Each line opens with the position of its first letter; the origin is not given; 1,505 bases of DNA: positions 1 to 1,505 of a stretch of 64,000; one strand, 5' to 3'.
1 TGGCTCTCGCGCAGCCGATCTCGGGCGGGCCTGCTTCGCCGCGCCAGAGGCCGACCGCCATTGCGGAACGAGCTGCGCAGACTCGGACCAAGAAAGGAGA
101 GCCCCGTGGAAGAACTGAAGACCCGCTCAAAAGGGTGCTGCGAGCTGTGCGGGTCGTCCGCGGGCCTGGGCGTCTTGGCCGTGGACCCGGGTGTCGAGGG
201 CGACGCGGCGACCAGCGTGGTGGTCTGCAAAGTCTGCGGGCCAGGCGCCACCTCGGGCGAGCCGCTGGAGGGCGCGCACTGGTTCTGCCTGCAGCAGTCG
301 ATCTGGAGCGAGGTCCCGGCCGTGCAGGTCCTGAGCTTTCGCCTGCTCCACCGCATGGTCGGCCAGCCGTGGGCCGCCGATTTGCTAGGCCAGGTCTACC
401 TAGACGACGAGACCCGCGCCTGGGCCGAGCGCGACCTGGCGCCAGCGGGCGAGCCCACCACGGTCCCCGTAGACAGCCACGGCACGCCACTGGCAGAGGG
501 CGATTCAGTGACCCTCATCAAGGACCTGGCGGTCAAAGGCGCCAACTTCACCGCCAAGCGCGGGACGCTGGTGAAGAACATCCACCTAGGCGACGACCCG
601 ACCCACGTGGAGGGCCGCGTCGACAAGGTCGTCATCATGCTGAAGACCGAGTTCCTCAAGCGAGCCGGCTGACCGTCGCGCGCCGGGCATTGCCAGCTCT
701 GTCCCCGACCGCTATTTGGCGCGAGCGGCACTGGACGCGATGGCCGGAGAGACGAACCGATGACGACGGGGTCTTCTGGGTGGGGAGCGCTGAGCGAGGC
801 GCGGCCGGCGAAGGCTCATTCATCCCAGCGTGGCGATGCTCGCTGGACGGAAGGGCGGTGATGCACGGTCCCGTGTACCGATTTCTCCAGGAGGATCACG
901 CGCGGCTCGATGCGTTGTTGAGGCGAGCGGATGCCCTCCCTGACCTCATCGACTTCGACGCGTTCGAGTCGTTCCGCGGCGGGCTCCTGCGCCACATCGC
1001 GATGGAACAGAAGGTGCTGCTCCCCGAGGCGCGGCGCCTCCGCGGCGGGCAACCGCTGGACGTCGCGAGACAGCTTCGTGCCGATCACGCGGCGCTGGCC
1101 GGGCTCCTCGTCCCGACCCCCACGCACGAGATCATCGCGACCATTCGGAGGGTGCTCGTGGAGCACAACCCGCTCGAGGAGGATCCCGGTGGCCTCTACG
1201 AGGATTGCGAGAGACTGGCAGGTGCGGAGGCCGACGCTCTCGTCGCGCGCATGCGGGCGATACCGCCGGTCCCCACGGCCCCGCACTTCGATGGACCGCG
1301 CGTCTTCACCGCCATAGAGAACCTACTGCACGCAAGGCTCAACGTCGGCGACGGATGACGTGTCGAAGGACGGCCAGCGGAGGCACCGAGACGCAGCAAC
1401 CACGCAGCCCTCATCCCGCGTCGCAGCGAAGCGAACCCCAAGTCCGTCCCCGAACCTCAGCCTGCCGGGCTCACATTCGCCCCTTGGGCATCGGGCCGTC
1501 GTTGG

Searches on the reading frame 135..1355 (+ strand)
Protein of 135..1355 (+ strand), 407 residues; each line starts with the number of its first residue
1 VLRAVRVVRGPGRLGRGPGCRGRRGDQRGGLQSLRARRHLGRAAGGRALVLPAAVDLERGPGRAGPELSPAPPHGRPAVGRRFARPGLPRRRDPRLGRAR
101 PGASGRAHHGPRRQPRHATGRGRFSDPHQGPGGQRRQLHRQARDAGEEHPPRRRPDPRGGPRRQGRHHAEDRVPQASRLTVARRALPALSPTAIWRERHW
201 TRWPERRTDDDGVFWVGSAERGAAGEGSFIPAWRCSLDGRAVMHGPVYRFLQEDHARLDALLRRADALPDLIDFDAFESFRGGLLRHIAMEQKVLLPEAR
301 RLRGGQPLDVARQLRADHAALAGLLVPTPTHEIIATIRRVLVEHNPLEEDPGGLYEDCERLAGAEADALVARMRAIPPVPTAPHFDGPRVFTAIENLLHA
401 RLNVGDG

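Call 69: search_protein_families(library=pfam, proteins=[window:135-1355:+], max_evalue=0.001)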
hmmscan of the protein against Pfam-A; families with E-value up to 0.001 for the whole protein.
window:135-1355:+ (407 aa): 1 family
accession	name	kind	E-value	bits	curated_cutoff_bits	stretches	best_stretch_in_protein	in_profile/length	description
PF01814.28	Hemerythrin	-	2.1e-06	28.7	25.3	1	248-349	3-120/127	Hemerythrin HHE cation binding domain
